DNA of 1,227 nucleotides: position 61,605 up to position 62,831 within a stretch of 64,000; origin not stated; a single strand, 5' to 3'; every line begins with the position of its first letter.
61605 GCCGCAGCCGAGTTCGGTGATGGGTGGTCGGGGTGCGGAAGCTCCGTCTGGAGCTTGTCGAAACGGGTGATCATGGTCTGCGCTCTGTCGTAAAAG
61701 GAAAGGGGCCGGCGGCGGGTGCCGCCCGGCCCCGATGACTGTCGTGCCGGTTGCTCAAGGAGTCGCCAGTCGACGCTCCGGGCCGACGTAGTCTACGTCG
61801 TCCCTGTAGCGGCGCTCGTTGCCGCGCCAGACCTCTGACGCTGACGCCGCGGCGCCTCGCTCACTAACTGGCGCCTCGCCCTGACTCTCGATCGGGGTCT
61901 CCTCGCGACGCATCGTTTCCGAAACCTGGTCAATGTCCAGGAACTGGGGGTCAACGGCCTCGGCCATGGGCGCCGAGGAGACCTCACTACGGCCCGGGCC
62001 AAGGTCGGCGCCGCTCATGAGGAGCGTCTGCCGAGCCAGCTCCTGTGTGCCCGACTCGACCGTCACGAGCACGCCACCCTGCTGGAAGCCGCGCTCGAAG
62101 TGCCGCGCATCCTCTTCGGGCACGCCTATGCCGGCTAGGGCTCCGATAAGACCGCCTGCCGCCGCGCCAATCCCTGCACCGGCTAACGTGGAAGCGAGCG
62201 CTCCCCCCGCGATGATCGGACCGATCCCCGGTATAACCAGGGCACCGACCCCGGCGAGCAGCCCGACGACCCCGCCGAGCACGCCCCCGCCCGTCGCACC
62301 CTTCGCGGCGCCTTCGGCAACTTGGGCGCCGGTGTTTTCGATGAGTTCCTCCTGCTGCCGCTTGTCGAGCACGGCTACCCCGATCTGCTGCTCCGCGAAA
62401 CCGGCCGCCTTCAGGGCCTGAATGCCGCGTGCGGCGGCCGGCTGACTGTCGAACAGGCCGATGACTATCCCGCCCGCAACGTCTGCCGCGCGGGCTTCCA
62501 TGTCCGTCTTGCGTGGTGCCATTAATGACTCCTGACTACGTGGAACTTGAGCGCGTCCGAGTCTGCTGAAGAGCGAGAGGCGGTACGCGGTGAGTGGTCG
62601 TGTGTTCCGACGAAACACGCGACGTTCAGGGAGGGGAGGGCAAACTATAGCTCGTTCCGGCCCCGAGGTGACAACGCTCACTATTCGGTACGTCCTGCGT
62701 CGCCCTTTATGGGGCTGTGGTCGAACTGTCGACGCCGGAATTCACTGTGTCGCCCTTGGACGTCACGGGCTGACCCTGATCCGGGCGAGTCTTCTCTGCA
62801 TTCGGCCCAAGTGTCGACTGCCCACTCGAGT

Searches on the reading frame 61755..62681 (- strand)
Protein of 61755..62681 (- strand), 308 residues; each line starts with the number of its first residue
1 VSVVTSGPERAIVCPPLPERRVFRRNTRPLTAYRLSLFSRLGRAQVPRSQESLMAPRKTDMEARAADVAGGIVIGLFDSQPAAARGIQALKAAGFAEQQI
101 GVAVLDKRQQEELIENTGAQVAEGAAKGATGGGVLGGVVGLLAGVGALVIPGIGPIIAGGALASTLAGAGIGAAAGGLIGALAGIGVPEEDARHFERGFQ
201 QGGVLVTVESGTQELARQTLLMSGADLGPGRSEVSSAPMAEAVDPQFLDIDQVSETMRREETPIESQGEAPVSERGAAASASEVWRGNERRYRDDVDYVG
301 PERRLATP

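Call 93: search_protein_families(library=pfam, proteins=[window:61755-62681:-], max_evalue=0.00001)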
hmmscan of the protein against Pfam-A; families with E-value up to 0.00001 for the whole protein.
window:61755-62681:- (308 aa): 1 family
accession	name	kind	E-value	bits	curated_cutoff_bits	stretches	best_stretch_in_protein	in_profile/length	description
PF11181.13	YflT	-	1.5e-10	41.9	26.2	1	73-142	2-69/99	Heat induced stress protein YflT domain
